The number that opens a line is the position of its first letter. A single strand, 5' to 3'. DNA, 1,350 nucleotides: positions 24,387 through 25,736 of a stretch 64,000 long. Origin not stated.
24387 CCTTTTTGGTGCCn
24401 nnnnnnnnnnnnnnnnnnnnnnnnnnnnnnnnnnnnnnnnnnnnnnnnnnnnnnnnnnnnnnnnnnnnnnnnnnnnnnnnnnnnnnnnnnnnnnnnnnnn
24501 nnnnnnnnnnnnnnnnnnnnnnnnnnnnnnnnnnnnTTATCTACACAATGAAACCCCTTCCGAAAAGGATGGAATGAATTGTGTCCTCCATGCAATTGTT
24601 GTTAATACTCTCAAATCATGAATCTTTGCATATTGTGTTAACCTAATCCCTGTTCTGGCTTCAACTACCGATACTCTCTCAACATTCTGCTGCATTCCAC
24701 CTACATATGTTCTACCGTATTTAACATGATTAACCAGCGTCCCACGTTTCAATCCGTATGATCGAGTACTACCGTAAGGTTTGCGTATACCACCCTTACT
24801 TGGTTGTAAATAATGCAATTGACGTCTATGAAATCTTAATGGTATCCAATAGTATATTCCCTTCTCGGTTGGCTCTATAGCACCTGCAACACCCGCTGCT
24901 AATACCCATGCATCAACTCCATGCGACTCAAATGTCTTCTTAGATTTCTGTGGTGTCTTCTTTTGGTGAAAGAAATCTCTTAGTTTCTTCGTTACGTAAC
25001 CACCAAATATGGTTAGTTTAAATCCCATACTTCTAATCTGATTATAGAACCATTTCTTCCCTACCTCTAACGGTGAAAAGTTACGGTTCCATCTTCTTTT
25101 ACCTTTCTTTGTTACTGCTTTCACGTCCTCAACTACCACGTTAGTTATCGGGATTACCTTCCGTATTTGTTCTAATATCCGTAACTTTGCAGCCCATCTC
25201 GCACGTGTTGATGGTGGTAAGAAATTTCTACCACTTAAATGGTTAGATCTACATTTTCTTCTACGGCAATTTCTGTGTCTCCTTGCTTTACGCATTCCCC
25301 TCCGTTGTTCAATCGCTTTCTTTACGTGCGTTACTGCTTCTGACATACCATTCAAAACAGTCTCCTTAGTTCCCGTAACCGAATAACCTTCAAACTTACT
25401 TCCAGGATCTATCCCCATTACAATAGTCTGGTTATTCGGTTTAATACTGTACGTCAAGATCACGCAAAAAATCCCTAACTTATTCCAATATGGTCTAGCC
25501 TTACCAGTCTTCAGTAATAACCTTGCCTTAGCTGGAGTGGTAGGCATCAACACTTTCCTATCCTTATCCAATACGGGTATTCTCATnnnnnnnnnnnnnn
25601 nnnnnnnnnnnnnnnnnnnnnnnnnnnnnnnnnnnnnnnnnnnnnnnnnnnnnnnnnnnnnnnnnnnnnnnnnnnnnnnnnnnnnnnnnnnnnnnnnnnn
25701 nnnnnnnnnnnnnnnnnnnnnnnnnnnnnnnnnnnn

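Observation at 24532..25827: Complete IsrB-omegaRNA element with readable guide, TAM and empty site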

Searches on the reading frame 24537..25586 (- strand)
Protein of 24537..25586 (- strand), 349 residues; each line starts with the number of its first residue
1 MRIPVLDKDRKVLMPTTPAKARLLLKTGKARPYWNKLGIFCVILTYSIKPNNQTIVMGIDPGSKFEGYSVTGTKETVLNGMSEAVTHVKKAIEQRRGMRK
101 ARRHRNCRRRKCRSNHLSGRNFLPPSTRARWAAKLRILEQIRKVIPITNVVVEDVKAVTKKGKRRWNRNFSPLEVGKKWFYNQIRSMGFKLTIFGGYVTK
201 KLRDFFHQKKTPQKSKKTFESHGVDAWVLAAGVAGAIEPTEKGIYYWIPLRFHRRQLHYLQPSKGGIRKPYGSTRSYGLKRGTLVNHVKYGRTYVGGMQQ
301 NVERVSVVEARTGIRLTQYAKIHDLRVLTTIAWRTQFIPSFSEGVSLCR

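Call 4: search_protein_families(library=pfam, proteins=[window:24537-25586:-], max_evalue=0.01)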
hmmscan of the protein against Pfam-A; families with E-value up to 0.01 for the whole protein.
window:24537-25586:- (349 aa): 1 family
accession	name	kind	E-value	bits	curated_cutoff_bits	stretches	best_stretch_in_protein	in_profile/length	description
PF14239.11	RRXRR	-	1.4e-36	126.5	25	1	3-160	1-159/174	RRXRR protein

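Call 5: search_solved_structures(query=window:24537-25586:-, max_evalue=0.01, show_alignments=2)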
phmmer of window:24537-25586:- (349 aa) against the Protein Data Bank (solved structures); distinct sequences matched with E-value up to 0.01: 8.
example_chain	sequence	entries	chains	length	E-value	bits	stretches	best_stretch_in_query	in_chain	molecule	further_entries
8dmb_P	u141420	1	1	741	9.2e-44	153.1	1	2-335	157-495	Ubiquitin-like protein SMT3,IsrB protein,monomeric superfolder Green Fluorescent Protein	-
9k30_A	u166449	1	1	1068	1.5e-15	60.3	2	1-117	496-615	TbaIscB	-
11hr_A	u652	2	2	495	5.3e-12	48.6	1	4-114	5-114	IscB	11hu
11hx_A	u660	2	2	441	1.3e-11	47.4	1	4-111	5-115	IscB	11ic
7xht_A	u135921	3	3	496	1.9e-11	46.8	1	4-111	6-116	OgeuIscB | IscB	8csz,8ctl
7utn_D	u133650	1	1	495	1.9e-11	46.8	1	4-111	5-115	IscB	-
9liq_A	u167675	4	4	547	1.4e-09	40.7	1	4-111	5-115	Iscb | Iscb+Twin-Strep-tag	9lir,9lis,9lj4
9k2z_A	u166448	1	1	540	3.7e-09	39.3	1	5-156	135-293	HfmIscB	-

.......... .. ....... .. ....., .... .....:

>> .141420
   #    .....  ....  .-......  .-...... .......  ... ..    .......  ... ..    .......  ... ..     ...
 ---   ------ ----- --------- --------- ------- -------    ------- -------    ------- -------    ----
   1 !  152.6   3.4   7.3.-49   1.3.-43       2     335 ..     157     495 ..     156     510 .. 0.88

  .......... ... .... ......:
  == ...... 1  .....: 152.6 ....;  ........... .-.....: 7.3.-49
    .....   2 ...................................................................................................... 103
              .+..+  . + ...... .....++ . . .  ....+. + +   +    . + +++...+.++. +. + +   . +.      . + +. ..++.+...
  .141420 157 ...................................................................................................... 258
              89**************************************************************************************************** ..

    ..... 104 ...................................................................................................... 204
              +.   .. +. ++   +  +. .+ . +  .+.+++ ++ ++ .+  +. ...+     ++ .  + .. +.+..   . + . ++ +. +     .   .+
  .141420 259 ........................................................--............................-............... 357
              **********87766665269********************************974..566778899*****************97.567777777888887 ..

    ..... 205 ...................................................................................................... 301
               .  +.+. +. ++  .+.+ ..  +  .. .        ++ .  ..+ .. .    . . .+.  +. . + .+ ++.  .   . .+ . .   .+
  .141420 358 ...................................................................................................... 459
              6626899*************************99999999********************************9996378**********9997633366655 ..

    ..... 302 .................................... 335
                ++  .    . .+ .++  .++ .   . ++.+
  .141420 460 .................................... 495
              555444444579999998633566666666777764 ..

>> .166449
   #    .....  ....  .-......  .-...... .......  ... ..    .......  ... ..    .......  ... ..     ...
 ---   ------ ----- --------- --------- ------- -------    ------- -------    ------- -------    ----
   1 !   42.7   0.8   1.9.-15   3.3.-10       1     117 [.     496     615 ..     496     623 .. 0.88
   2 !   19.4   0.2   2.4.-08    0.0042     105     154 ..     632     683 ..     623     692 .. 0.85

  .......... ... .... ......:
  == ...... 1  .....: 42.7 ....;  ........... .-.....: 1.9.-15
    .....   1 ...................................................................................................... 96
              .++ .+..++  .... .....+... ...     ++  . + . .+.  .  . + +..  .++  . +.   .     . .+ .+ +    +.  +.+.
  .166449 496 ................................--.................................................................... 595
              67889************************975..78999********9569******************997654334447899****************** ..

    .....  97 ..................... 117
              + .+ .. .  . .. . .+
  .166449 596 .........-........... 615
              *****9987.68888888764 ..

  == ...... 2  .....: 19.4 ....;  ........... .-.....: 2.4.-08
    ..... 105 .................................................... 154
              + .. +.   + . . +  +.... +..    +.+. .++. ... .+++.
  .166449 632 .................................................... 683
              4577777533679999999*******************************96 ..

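Call 15: find_related_loci(query=window:24537-25586:-, collection=viral_contigs, flank=3000)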
Query window:24537-25586:- (349 aa) in viral_contigs; peptide patterns used: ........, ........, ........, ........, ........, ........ (x = any residue, [..] = any of these).
17 stretches matched a pattern; 8 encode a relative of the query (tblastn E <= 1e-3); 8 distinct loci.
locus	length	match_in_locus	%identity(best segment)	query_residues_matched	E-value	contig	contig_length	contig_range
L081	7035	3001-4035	59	1-346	5e-132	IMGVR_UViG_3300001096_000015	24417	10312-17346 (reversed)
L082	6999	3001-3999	62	1-334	2e-131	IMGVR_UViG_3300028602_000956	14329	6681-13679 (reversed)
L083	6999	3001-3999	63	1-334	2e-129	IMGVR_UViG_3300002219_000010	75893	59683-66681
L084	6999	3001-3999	63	1-334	2e-129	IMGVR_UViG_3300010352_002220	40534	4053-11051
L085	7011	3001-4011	57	2-339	1e-118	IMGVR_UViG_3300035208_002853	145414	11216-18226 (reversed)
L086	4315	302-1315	51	1-336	2e-91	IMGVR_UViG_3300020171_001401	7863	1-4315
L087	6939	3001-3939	46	11-326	5e-82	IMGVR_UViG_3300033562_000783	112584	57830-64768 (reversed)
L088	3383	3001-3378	60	2-127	3e-39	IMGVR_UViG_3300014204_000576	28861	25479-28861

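Call 18: find_encoding_contigs(protein=window:24537-25586:-, flank=6000, max_places=10)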
Protein window:24537-25586:- (349 aa): 4 contigs read that carry it; 4 places shown.
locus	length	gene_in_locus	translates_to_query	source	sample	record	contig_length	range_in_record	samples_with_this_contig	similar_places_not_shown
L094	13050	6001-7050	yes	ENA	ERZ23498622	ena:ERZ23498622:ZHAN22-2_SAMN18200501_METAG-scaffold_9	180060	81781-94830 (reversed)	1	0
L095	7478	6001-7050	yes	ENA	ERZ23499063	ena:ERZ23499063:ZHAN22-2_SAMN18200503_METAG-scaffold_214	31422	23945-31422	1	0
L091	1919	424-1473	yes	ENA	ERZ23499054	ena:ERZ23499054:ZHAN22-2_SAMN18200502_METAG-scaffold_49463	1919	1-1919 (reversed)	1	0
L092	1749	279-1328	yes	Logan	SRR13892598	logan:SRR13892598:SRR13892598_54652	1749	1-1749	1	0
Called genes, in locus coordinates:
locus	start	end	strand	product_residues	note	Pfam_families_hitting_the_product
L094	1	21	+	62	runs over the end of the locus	-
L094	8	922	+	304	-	-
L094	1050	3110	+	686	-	PF03104:DNA_pol_B_exo1, PF13482:RNase_H_2, PF00136:DNA_pol_B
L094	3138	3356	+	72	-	-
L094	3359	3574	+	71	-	-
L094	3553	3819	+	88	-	-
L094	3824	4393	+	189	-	-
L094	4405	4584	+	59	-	-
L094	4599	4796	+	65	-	-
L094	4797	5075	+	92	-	-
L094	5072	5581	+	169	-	-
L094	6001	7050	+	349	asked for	PF14239:RRXRR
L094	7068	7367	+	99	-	-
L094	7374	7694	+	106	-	PF02643:DUF192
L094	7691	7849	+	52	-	-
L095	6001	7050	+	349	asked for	PF14239:RRXRR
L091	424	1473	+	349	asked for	PF14239:RRXRR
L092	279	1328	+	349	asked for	PF14239:RRXRR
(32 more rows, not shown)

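Call 33: find_related_loci(query=window:24537-25586:-, collection=genome_contigs, flank=3000)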
Query window:24537-25586:- (349 aa) in genome_contigs; peptide patterns used: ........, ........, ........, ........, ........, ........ (x = any residue, [..] = any of these).
101 stretches matched a pattern; 16 encode a relative of the query (tblastn E <= 1e-3); 16 distinct loci.
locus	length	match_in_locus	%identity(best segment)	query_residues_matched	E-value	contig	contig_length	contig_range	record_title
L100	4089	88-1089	64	1-335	1e-144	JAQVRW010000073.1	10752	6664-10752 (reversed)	MAG: Candidatus Zixiibacteriota bacterium isolate STF1_26 NODE_19245_length_10752_cov_3.435388_Sandtown_F1, whole genome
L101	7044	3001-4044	63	1-349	5e-140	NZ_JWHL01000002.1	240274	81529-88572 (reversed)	Methanocalculus chunghsingensis strain K1F9705b K1F9705b_contig2, whole genome shotgun sequence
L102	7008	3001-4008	65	1-337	6e-137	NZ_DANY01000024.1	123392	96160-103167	MAG: Methanoculleus sp. UBA303 UBA303_contig_137, whole genome shotgun sequence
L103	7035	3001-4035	49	1-349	5e-96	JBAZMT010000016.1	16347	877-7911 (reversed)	MAG: Parcubacteria group bacterium isolate SO_2017_LW4_5 scaffold_6921_c1_LW137-91_2017, whole genome shotgun sequence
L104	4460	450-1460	48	1-339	5e-86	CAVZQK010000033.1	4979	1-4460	MAG: uncultured Chloroflexia bacterium isolate MFD09603.bin.2.180 genome assembly, contig: contig_46047, whole genome sh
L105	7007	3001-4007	60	1-337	2e-108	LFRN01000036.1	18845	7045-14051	MAG: Candidatus Methanoculleus thermohydrogenotrophicum isolate DTU006 scaffold604, whole genome shotgun sequence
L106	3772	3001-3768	51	1-258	1e-67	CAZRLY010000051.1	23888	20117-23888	MAG TPA_asm: uncultured bacterium isolate binchicken_co97_140 genome assembly, contig: NODE_8682_length_23888_cov_6.8917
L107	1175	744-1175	67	1-143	1e-57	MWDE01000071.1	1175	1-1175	MAG: Synergistetes bacterium ADurb.Bin155 BWY01_contig000071, whole genome shotgun sequence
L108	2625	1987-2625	47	1-184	1e-45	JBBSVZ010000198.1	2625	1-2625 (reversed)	MAG: Nanoarchaeota archaeon isolate H43-bin159_1 H43_bin159_1_000000000198, whole genome shotgun sequence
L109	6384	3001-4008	65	1-337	3e-134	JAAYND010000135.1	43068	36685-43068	MAG: Methanomicrobiales archaeon isolate AS21ysBPME_11 103734_AS21, whole genome shotgun sequence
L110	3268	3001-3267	74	1-89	6e-42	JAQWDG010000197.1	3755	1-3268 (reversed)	MAG: Methanoregula sp. isolate STF2_46 NODE_99902_length_3755_cov_7.571389_Sandtown_F2, whole genome shotgun sequence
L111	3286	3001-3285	69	1-95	3e-41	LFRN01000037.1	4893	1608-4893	MAG: Candidatus Methanoculleus thermohydrogenotrophicum isolate DTU006 scaffold5109, whole genome shotgun sequence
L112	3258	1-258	73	30-115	7e-31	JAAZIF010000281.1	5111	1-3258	MAG: Methanomicrobiales archaeon isolate AS19jrsBPTG_18 18697_AS19, whole genome shotgun sequence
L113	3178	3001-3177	71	1-59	2e-24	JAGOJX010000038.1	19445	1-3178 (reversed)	MAG: Methanoculleus sp. isolate Go_SlDig_bin_367 Go_SlDig_7933_length_19445_cov_55.157107, whole genome shotgun sequence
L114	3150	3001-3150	72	1-50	1e-19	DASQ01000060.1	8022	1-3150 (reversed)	MAG TPA_asm: Methanoculleus marisnigri isolate UBA468 UBA468_contig_1508, whole genome shotgun sequence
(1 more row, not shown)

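Call 42: search_protein_families(library=pfam, alignment_id=A2, max_evalue=0.0001)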
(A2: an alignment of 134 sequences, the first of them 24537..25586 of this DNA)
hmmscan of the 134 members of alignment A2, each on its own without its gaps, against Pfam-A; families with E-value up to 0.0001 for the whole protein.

A. member 1, window:24537-25586:- (349 aa): 1 family
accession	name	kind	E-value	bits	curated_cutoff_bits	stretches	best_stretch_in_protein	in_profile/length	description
PF14239.11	RRXRR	-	1.4e-36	126.5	25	1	3-160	1-159/174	RRXRR protein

B. families by the number of members that match (of 134 scanned): 30 families (the first 25 are shown)
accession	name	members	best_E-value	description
PF04055.27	Radical_SAM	2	4.5e-16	Radical SAM superfamily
PF09643.15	YopX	2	7.3e-13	YopX protein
PF10050.14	DUF2284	2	1.7e-08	Predicted metal-binding protein (DUF2284)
PF00136.26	DNA_pol_B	1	9.8e-44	DNA polymerase family B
PF22769.1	DCD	1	1e-37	dCTP deaminase-like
PF14239.11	RRXRR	1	1.4e-36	RRXRR protein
PF02086.21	MethyltransfD12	1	1.7e-21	D12 class N6 adenine-specific DNA methyltransferase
PF18894.6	PhageMetallopep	1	2.2e-21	Putative phage metallopeptidase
PF00303.24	Thymidylat_synt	1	4.5e-19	Thymidylate synthase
PF02643.20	DUF192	1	5.9e-19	Uncharacterized ACR, COG1430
PF18724.6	ADDT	1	1.8e-17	Amino acid:DNA transferase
PF01451.26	LMWPc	1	2.5e-16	Low molecular weight phosphotyrosine protein phosphatase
PF09511.15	RNA_lig_T4_1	1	2.7e-15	RNA ligase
PF01478.23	Peptidase_A24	1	1.4e-12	Type IV leader peptidase family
PF03104.25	DNA_pol_B_exo1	1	4.9e-12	DNA polymerase family B, exonuclease domain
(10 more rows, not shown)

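Call 50: find_homologous_proteins(query=window:24537-25586:-, max_evalue=1e-60)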
Query window:24537-25586:- (349 aa): 2253 proteins with E <= 1e-60 among 4499 candidates; the best 120 are listed.
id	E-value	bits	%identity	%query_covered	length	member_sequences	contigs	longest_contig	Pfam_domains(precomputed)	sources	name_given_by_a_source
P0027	2.8e-235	798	100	100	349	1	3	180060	PF14239.12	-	-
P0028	4.6e-208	708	88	100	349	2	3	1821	PF14239.12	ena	-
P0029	6.9e-207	704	87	100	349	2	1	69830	PF14239.12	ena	-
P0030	1.2e-199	681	82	99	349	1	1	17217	PF14239.12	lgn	-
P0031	2.1e-151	522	66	99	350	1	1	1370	PF14239.12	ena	-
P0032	5.7e-149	514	66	97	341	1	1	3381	PF14239.12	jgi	-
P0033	3.1e-148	511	65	99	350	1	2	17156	PF14239.12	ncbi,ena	-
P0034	3.5e-148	511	65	99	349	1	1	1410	PF14239.12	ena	-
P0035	4.4e-148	511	65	99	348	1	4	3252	PF14239.12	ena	-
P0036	1.2e-147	510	65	99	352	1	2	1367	PF14239.12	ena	-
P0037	2.5e-147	509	64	99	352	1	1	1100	PF14239.12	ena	-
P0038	2.5e-147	508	64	99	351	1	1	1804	PF14239.12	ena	-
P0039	2.8e-147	508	65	99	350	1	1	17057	PF14239.12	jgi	-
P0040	4.0e-147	508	65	99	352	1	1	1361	PF14239.12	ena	-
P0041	1.8e-146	506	67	97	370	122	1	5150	PF14239.12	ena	-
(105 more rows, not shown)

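Call 51: find_encoding_contigs(protein=P0029, flank=5000, max_places=3)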
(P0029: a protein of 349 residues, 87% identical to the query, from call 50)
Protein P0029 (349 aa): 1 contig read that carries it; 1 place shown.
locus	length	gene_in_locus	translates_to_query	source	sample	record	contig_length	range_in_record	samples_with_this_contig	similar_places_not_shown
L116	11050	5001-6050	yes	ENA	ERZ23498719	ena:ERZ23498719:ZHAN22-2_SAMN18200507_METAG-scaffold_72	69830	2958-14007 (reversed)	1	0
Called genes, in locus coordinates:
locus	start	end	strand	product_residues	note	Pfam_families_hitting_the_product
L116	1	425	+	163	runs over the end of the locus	-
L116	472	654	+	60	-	-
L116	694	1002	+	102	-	-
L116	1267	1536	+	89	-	-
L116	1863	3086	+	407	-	PF01385:OrfB_IS605, PF07282:Cas12f1-like_TNB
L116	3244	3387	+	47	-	-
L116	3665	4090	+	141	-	PF01155:HypA (faint), PF12773:DZR (faint)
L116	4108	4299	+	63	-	-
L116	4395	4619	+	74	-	-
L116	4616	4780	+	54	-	-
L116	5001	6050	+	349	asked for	PF14239:RRXRR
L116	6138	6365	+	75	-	-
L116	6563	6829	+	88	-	-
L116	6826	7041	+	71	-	-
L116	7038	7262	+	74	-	-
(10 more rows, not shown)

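Call 52: find_encoding_contigs(protein=P0030, flank=5000, max_places=3)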
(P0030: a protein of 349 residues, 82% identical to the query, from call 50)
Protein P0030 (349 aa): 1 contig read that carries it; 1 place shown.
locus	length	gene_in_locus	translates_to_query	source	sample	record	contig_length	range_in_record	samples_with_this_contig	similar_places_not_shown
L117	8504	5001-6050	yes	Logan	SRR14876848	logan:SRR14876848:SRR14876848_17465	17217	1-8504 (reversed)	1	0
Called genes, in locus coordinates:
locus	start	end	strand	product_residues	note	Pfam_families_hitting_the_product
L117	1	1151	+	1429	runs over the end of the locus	-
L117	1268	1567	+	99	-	-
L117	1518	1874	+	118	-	-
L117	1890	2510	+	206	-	-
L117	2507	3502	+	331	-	-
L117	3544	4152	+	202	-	-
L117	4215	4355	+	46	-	-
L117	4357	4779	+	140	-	-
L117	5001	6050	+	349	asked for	PF14239:RRXRR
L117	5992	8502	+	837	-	?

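Call 53: find_encoding_contigs(protein=P0028, flank=5000, max_places=3)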
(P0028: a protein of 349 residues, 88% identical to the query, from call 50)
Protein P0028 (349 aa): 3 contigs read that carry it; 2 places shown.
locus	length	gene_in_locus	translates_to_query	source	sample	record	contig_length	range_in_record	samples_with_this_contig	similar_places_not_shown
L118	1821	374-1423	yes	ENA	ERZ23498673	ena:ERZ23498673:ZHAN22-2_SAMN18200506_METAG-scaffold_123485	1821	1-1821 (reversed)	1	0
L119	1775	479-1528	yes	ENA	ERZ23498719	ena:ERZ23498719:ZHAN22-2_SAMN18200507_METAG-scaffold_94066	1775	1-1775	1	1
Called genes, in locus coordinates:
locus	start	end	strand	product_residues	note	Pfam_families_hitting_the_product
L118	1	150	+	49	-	?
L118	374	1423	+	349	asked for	PF14239:RRXRR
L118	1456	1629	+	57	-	-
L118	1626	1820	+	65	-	?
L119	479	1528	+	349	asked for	PF14239:RRXRR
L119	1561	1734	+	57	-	-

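Call 61: search_protein_families(library=pfam, alignment_id=A3, max_evalue=0.001)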
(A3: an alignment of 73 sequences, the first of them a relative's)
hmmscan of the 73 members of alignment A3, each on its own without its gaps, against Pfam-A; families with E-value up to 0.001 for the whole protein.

A. member 1, L081:91-546:+ (151 aa): 1 family
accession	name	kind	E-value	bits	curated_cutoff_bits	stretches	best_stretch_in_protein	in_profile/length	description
PF07282.18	Cas12f1-like_TNB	-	8.9e-26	90.3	26.3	1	69-134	1-60/60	Cas12f1-like, TNB domain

B. families by the number of members that match (of 73 scanned): 18 families
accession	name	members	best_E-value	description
PF09001.16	DUF1890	1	3.5e-60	Domain of unknown function (DUF1890)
PF00582.32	Usp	1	4.1e-36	Universal stress protein family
PF00145.23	DNA_methylase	1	7.5e-36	C-5 cytosine-specific DNA methylase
PF01981.21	PTH2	1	9.3e-35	Peptidyl-tRNA hydrolase PTH2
PF09884.15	DUF2111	1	2.1e-34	Uncharacterized protein conserved in archaea (DUF2111)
PF08719.17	NADAR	1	6.5e-30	NADAR domain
PF07282.18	Cas12f1-like_TNB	1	8.9e-26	Cas12f1-like, TNB domain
PF03692.20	CxxCxxCC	1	1.9e-13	Putative zinc- or iron-chelating domain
PF03911.21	Sec61_beta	1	1.9e-12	Sec61beta family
PF00156.33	Pribosyltran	1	6.9e-11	Phosphoribosyl transferase domain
PF12773.13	DZR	1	1.6e-06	Double zinc ribbon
PF01155.25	HypA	1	3.1e-05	Hydrogenase/urease nickel incorporation, metallochaperone, hypA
PF11781.13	Zn_ribbon_RRN7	1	0.00014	Zinc-finger of RNA-polymerase I-specific TFIIB, Rrn7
PF09723.15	Zn_ribbon_8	1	0.00018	Zinc ribbon domain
PF01917.21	Arch_flagellin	1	0.0003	Archaebacterial flagellin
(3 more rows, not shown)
